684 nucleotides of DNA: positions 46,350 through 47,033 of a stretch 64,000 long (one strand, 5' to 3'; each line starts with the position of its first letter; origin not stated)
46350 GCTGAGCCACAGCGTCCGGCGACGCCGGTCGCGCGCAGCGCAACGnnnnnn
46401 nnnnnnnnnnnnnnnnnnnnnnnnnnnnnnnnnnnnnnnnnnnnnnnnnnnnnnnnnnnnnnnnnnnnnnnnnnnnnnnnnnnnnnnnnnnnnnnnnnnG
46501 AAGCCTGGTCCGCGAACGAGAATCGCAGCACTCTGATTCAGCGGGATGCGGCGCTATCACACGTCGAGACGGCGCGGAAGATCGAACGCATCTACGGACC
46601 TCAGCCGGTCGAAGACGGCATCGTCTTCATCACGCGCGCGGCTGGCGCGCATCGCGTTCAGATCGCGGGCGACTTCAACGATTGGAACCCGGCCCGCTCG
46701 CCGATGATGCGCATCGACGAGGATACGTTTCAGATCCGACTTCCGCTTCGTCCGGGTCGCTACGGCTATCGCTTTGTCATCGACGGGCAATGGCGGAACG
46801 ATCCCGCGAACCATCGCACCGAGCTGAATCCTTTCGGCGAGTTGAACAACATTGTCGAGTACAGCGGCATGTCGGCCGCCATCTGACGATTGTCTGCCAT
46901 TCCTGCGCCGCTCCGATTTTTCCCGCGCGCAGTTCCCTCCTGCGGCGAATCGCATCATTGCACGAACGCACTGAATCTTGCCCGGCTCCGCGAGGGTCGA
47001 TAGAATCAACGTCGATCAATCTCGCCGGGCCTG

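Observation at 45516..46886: Orphan ParA-type ATPase fused to a glycogen-binding (CBM48/AMPK-beta-like) module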

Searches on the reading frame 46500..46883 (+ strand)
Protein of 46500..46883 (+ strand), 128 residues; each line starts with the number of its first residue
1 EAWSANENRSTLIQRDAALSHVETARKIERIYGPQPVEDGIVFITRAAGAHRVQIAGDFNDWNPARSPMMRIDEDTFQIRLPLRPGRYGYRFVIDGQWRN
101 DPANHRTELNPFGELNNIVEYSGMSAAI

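Call 5: search_solved_structures(query=window:46500-46883:+, max_evalue=10, show_alignments=3)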
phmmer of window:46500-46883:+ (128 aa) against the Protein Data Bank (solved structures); distinct sequences matched with E-value up to 10: 51.
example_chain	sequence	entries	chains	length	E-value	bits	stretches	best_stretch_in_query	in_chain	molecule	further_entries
1z0n_A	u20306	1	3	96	1.3e-09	41.3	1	47-121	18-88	5'-AMP-activated protein kinase, beta-1 subunit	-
1z0m_A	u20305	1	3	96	3.4e-09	39.9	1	47-121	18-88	5'-AMP-activated protein kinase, beta-1 subunit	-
4yef_A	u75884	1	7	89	4.2e-09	39.6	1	47-120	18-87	5'-AMP-activated protein kinase subunit beta-1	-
2f15_A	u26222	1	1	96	4.9e-09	39.4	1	45-120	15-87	5'-AMP-activated protein kinase, beta-2 subunit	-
4qfg_B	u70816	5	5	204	5.1e-09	39.3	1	47-121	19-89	5'-AMP-activated protein kinase subunit beta-1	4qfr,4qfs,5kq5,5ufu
2lu3_A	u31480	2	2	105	5.3e-09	39.3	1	44-120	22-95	5'-AMP-activated protein kinase subunit beta-2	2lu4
4y0g_A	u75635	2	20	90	7.1e-09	38.9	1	46-120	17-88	5'-AMP-activated protein kinase subunit beta-2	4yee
6c9f_B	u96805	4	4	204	9.4e-09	38.5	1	47-121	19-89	5'-AMP-activated protein kinase subunit beta-1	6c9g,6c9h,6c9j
5t5t_B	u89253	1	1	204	9.5e-09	38.5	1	47-121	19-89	5'-AMP-activated protein kinase subunit beta-1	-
6e4t_B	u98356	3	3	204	1.7e-08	37.7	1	47-121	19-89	5'-AMP-activated protein kinase subunit beta-1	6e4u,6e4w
4rer_B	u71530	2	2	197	3.3e-08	36.7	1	47-120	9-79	5'-AMP-activated protein kinase subunit beta-2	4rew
7jhg_B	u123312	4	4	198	3.5e-08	36.7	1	47-120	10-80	5'-AMP-activated protein kinase subunit beta-2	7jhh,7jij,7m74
6b2e_B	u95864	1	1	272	4e-08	36.5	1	45-120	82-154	5'-AMP-activated protein kinase subunit beta-2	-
4zhx_B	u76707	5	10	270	4.7e-08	36.2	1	47-121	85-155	5'-AMP-activated protein kinase subunit beta-1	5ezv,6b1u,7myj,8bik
4cfe_B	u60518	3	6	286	5.3e-08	36.1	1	47-121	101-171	5'-AMP-ACTIVATED PROTEIN KINASE SUBUNIT BETA-1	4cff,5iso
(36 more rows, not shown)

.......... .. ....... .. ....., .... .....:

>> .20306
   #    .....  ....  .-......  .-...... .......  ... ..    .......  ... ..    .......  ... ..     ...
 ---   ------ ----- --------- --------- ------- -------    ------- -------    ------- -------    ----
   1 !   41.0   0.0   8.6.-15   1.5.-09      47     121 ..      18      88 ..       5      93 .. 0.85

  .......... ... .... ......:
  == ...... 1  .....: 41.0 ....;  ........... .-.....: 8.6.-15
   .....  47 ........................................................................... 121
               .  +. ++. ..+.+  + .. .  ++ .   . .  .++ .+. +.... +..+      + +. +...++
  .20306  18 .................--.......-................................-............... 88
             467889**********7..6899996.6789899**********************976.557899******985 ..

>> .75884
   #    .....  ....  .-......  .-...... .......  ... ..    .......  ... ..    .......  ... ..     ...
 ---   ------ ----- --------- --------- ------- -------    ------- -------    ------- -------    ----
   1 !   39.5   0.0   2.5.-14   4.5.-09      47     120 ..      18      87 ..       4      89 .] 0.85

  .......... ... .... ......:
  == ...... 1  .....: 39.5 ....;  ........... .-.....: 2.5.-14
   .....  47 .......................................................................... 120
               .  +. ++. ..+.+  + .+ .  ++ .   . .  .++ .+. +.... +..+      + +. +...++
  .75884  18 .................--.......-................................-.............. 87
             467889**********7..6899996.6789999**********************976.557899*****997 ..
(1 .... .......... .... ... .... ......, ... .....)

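Call 47: predict_structure(alignment_id=A4)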
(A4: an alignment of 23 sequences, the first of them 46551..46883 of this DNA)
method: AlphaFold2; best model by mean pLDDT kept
length: 111 residues; sequences in the alignment: 23
mean_pLDDT: 88.7   pTM: 0.79
mean pLDDT of the five models: 88.7, 87.6, 87.4, 87.3, 86.9
residues with pLDDT >= 90: 85; 70-90: 9; 50-70: 13; < 50: 4
segments of 3 or more residues with pLDDT < 50: 109-111
pLDDT, mean of each block of 10 residues (from residue 1): 56 82 94 97 97 94 96 98 95 95 78 38
secondary structure, 60 per line:
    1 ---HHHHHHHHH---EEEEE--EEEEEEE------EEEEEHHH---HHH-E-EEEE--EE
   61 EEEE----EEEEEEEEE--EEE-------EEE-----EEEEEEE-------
elements in order: H4-12 E16-20 E23-29 E36-40 E53-56 E59-64 E69-77 E80-82 E90-92 E98-104

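Call 50: fold_search(model_id=the predicted structure, library=pdb)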
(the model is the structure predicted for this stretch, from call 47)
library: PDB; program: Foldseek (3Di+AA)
matches with E <= 10: 1399; with E <= 0.001: 152
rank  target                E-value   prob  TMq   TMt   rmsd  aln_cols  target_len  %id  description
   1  4qfs_B                6.4e-08  1.00  0.64  0.45   1.4        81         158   33  Structure of AMPK in complex with Br2-A769662core activator and STAUROSPORINE inhibitor (released 2014-08-06)
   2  5kq5_B                1.7e-07  1.00  0.63  0.45   1.6        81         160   32  AMPK bound to allosteric activator (released 2016-08-17)
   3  6c9j_B                1.8e-07  1.00  0.61  0.40   2.7        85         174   30  AMP-activated protein kinase bound to pharmacological activator R734 (released 2018-11-28)
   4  1z0m_C                2.2e-07  1.00  0.64  0.88   1.8        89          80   29  the glycogen-binding domain of the AMP-activated protein kinase beta1 subunit (released 2005-10-25)
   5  8bik_E                2.3e-07  1.00  0.64  0.42   1.3        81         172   31  Crystal structure of human AMPK heterotrimer in complex with allosteric activator C455 (released 2024-05-15)
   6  6c9f_B                2.5e-07  1.00  0.63  0.41   2.7        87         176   30  AMP-activated protein kinase bound to pharmacological activator R734 (released 2018-11-28)
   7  5ezv_D                2.5e-07  1.00  0.59  0.36   2.4        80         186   31  X-ray crystal structure of AMP-activated protein kinase alpha-2/alpha-1 RIM chimaera (alpha-2(1-347)/alpha-1(349-401)/ (released 2016-03-09)
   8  6c9h_B                2.6e-07  1.00  0.63  0.43   2.7        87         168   30  non-phosphorylated AMP-activated protein kinase bound to pharmacological activator R734 (released 2018-11-28)
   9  6c9g_B                2.9e-07  1.00  0.62  0.41   2.7        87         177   30  AMP-activated protein kinase bound to pharmacological activator R739 (released 2018-11-28)
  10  5t5t_B                3.1e-07  1.00  0.62  0.43   2.6        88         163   31  AMPK bound to allosteric activator (released 2017-03-29)
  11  4yee_E                3.1e-07  1.00  0.62  0.79   3.6        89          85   28  beta2 carbohydrate binding module (CBM) of AMP-activated protein kinase (AMPK) in complex with glucosyl-beta-cyclodext (released 2015-04-01)
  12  6b2e_B                3.3e-07  1.00  0.62  0.37  10.5       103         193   26  Structure of full length human AMPK (a2b2g1) in complex with a small molecule activator SC4. (released 2018-04-25)
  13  6e4t_B                3.5e-07  1.00  0.63  0.45   1.5        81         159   32  Structure of AMPK bound to activator (released 2018-08-08)
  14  1z0n_B                3.7e-07  1.00  0.62  0.84   2.4        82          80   32  the glycogen-binding domain of the AMP-activated protein kinase (released 2005-10-25)
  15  4qfr_B                3.9e-07  1.00  0.61  0.44   1.5        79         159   33  Structure of AMPK in complex with Cl-A769662 activator and STAUROSPORINE inhibitor (released 2014-08-06)
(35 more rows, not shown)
